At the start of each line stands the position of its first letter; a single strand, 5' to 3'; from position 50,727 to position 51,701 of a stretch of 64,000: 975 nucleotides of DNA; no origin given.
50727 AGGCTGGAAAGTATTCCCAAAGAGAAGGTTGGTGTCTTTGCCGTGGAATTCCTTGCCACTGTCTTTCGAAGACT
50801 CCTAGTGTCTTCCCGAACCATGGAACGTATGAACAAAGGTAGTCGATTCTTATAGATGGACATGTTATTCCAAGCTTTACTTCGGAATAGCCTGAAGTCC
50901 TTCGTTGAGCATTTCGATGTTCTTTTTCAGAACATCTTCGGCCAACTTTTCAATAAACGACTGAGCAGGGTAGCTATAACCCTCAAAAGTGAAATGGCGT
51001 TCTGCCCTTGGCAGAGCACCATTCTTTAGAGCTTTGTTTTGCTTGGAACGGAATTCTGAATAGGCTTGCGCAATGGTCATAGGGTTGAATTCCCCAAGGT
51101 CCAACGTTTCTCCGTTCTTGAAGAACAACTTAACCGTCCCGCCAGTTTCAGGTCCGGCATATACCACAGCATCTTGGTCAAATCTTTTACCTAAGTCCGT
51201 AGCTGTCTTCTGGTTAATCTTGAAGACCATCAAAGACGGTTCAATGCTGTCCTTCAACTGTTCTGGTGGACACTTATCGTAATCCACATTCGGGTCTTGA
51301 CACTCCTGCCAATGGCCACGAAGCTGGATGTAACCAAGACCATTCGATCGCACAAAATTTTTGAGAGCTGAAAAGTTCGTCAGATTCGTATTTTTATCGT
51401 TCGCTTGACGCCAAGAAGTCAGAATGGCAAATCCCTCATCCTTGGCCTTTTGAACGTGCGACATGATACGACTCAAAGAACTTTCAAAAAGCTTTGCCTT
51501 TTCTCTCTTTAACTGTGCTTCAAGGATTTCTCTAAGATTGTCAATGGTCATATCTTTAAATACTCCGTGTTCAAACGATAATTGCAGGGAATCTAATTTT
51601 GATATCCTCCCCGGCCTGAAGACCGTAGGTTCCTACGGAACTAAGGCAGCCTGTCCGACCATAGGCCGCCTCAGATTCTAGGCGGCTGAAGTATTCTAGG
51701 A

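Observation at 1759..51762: Dispersed family of ORF-less IS200/IS605-type cassettes that look like stand-alone TnpB omega-RNA (guide RNA) units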

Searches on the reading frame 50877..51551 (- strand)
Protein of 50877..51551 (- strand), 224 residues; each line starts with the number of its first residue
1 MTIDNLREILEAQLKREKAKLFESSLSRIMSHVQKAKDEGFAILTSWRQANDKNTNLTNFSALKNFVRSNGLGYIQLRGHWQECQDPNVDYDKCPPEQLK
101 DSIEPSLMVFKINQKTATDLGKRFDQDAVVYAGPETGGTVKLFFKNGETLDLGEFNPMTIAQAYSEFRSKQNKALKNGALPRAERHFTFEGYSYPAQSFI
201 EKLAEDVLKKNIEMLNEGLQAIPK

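Call 41: find_related_loci(query=window:50877-51551:-, collection=viral_contigs, flank=4000)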
Query window:50877-51551:- (224 aa) in viral_contigs; peptide patterns used: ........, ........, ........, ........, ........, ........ (x = any residue, [..] = any of these).
24 stretches matched a pattern; 8 encode a relative of the query (tblastn E <= 1e-3); 8 distinct loci.
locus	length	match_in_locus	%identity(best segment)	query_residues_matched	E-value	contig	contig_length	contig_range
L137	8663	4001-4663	76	4-224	2e-118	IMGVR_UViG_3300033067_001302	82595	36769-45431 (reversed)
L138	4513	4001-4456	42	19-169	1e-36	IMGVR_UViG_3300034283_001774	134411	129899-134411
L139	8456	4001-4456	42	19-169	9e-37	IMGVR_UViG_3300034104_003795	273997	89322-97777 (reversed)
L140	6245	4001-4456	41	19-169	2e-36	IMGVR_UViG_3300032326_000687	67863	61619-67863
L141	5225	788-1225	43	21-168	2e-35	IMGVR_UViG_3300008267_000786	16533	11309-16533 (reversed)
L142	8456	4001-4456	39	19-169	8e-35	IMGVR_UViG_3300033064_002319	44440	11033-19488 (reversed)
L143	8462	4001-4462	37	21-172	5e-27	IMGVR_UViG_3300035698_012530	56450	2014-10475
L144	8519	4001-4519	32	23-203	1e-26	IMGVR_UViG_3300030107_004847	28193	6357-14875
